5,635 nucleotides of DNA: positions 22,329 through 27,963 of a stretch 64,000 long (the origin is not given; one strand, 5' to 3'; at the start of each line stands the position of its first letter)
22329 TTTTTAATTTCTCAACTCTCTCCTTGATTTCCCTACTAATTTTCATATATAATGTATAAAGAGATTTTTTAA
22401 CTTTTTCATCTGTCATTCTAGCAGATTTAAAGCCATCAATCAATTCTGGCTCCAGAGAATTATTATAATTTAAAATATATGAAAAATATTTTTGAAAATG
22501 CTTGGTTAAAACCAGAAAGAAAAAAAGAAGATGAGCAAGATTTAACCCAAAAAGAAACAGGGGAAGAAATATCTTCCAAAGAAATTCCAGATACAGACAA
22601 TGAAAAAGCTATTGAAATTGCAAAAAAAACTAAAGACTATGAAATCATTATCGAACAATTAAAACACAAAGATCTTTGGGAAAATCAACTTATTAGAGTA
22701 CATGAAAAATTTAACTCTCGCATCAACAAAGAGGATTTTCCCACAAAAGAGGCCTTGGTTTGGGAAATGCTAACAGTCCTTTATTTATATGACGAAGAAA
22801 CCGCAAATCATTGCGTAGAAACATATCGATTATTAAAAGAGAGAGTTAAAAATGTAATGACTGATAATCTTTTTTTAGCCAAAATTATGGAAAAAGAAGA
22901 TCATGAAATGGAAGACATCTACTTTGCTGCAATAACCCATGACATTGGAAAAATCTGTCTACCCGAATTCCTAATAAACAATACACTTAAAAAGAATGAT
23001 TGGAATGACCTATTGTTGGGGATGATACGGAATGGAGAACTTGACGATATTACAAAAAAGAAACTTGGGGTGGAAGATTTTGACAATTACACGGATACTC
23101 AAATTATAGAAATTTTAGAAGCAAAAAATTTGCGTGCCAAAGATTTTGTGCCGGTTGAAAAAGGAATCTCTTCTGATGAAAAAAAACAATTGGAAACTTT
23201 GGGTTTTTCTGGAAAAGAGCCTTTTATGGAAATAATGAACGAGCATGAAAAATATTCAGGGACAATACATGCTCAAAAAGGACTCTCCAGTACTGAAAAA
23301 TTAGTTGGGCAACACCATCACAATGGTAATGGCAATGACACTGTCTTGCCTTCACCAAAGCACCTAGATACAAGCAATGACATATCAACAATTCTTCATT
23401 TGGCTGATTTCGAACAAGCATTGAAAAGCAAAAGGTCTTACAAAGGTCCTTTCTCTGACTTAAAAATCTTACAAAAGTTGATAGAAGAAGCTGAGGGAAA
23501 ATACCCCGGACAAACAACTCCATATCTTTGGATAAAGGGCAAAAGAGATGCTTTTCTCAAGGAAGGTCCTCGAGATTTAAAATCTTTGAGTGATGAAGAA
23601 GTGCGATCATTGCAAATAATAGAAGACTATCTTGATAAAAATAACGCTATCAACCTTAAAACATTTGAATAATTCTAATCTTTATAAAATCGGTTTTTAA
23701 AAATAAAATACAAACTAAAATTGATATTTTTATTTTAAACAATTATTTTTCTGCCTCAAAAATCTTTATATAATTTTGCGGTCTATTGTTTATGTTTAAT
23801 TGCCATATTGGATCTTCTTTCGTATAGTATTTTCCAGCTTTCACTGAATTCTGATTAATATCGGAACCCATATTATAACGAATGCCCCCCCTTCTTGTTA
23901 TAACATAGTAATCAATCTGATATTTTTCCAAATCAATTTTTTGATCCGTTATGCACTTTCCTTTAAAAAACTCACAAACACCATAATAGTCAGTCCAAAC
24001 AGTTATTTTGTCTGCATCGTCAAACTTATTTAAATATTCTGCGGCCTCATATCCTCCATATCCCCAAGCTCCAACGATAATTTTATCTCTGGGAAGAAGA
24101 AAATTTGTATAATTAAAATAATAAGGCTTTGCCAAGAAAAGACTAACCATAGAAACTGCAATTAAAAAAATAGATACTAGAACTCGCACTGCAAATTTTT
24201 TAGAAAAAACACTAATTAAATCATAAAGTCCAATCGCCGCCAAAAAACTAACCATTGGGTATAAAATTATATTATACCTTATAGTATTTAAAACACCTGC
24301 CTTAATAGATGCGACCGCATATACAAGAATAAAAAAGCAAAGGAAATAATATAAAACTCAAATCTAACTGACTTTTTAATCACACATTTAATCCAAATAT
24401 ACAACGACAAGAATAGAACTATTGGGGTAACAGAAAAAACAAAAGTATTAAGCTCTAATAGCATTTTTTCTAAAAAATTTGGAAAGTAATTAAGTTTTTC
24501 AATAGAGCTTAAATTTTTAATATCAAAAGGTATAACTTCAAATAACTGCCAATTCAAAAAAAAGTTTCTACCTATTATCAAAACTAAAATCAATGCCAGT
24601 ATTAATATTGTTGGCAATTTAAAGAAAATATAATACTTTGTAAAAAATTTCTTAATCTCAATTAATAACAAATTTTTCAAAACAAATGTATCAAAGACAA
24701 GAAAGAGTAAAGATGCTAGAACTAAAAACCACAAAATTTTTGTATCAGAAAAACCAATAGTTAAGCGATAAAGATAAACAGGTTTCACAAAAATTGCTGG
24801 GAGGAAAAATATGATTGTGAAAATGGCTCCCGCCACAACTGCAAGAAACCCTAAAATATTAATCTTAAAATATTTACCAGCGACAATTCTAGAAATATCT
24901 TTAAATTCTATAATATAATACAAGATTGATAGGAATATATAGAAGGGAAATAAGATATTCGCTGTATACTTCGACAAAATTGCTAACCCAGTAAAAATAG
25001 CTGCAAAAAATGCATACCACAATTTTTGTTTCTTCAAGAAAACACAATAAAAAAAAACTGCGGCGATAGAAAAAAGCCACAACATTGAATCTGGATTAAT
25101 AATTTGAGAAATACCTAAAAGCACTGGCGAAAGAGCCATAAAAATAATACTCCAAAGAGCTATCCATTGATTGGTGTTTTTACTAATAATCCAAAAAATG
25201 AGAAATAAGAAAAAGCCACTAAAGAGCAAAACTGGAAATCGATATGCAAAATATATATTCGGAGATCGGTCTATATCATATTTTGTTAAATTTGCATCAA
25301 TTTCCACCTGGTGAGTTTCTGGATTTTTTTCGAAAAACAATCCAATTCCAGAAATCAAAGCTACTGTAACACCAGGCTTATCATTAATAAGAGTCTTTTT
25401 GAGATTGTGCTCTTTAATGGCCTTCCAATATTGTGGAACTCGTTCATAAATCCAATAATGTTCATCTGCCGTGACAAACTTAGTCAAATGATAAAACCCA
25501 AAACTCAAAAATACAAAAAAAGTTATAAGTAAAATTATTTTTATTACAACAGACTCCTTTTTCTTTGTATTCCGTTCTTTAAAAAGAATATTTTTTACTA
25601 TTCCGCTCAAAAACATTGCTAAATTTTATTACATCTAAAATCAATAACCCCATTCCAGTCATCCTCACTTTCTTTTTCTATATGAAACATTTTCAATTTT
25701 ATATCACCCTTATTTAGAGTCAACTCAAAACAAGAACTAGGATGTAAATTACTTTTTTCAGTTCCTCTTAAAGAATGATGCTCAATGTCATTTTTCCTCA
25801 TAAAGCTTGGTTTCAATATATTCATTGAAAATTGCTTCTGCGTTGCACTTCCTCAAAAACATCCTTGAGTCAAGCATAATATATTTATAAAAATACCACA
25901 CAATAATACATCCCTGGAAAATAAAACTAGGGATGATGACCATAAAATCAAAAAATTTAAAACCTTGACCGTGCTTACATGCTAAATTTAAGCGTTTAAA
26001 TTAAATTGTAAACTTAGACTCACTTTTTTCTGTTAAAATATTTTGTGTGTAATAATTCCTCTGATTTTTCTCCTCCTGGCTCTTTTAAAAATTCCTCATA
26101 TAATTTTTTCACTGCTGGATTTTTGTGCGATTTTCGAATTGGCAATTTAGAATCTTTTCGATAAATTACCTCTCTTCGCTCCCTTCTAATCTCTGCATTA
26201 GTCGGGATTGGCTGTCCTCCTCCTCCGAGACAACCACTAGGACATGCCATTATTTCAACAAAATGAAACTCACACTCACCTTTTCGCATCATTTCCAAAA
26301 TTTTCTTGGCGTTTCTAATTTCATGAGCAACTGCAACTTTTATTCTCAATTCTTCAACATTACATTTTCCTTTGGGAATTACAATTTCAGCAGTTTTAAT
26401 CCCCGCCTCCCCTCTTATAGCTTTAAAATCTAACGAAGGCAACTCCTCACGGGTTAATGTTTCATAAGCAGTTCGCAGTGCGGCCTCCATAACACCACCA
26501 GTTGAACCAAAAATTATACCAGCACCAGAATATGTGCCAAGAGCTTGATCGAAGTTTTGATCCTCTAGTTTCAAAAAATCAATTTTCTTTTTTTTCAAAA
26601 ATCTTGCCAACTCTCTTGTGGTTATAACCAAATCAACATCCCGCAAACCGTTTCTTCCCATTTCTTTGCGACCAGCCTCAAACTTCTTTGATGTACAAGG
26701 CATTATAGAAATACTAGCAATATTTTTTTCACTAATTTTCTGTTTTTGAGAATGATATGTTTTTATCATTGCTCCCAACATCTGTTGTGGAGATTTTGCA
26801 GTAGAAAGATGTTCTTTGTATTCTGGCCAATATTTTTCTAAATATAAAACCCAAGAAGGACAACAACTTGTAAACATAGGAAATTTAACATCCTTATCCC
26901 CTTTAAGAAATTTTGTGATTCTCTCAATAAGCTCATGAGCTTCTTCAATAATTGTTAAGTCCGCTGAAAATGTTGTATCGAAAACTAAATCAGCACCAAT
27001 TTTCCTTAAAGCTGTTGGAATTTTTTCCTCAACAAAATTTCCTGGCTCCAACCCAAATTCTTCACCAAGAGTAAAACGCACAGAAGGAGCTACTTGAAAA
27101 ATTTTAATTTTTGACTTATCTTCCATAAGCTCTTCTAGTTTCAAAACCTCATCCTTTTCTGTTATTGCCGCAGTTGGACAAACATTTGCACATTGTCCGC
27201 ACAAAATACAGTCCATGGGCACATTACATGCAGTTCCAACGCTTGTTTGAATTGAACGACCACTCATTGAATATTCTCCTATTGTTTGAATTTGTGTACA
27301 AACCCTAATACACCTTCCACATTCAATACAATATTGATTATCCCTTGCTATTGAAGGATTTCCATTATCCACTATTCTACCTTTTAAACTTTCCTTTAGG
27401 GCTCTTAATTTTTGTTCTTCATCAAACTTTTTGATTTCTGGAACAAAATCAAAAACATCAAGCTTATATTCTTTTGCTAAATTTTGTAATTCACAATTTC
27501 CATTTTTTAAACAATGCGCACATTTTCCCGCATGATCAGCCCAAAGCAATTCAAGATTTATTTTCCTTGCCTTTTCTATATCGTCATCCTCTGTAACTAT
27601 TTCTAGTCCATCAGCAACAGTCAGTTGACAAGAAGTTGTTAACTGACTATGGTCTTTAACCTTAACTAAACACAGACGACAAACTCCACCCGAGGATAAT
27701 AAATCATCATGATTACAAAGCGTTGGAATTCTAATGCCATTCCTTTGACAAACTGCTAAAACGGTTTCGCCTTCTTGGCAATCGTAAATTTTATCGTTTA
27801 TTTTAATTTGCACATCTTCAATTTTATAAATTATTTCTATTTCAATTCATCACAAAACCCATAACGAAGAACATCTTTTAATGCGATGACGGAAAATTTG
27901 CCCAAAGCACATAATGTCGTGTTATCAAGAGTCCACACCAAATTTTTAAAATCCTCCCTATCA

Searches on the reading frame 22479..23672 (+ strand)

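Call 93: search_protein_families(library=pfam, proteins=[window:22479-23672:+], max_evalue=0.001)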
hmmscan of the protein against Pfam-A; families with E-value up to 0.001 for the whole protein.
window:22479-23672:+ (397 aa): 2 families
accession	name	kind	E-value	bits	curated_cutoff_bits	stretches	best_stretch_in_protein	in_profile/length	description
PF13487.12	HD_5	-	0.00052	20.2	27.2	0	132-176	27-71/170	HD domain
PF01966.28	HD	-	0.0009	20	22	0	132-163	11-43/116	HD domain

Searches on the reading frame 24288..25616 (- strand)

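Call 93: search_protein_families(library=pfam, proteins=[window:24288-25616:-], max_evalue=0.001)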
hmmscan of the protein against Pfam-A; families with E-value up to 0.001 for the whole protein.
window:24288-25616:- (442 aa): 2 families
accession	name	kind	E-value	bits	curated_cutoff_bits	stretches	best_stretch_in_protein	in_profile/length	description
PF13231.12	PMT_2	-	6.3e-11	43.2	26.1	1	123-262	22-155/160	Dolichyl-phosphate-mannose-protein mannosyltransferase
PF02366.24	PMT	-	5.6e-09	36.4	22.7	1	87-268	52-235/245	Dolichyl-phosphate-mannose-protein mannosyltransferase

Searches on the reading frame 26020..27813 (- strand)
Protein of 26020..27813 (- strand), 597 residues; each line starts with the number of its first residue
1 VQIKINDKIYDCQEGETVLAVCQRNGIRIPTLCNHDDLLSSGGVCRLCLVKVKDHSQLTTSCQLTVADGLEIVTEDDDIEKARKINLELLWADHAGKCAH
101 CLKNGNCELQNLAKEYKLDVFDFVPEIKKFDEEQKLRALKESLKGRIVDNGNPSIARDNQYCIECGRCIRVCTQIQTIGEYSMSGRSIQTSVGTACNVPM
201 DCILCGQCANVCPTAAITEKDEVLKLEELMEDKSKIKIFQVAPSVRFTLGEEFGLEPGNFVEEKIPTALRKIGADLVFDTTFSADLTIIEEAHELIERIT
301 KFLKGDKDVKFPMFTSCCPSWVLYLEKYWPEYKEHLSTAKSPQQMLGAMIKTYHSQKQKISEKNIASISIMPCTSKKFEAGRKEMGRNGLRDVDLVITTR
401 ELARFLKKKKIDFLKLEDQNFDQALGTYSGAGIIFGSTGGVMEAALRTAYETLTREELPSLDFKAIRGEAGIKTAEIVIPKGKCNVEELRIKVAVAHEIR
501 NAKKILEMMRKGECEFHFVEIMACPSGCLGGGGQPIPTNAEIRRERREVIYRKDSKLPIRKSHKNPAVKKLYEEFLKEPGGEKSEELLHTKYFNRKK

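Call 93: search_protein_families(library=pfam, proteins=[window:26020-27813:-], max_evalue=0.001)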
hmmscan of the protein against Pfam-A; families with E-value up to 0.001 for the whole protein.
window:26020-27813:- (597 aa): 13 families
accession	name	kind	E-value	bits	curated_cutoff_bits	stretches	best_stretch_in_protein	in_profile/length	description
PF02906.19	Fe_hyd_lg_C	-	3.8e-88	295.7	22.1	1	237-532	3-245/245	Iron only hydrogenase large subunit, C-terminal domain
PF02256.22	Fe_hyd_SSU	-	1.6e-24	86.1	24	1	541-595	2-56/56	Iron hydrogenase small subunit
PF13510.11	Fer2_4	-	1.3e-17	64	22.8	1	2-75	5-80/82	2Fe-2S iron-sulfur cluster binding domain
PF10588.14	NADH-G_4Fe-4S_3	-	1.9e-12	46.9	27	1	83-119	1-37/40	NADH-ubiquinone oxidoreductase-G iron-sulfur binding region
PF00111.32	Fer2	-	7e-08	32.7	21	1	7-56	5-51/77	2Fe-2S iron-sulfur cluster binding domain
PF00037.32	Fer4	-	1.5e-07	31.3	21.1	1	200-218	6-24/24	4Fe-4S binding domain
PF13484.11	Fer4_16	-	4e-07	31.2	30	1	202-231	2-31/66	4Fe-4S double cluster binding domain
PF12838.12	Fer4_7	-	1.6e-06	28.9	27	1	162-216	2-52/52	4Fe-4S dicluster domain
PF22117.2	Fer4_Nqo3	-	1.9e-06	28.4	27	1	153-218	2-67/67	NADH-quinone oxidoreductase subunit 3, ferredoxin-like domain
PF17179.9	Fer4_22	-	1.2e-05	26.5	27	0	202-228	2-25/95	4Fe-4S dicluster domain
PF13183.11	Fer4_8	-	1.7e-05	25.7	27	1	160-214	3-66/68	4Fe-4S dicluster domain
PF13187.11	Fer4_9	-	3.4e-05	24.2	27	1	161-217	1-52/52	4Fe-4S dicluster domain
PF13237.11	Fer4_10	-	8.9e-05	22.8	25.5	1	155-213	2-53/53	4Fe-4S dicluster domain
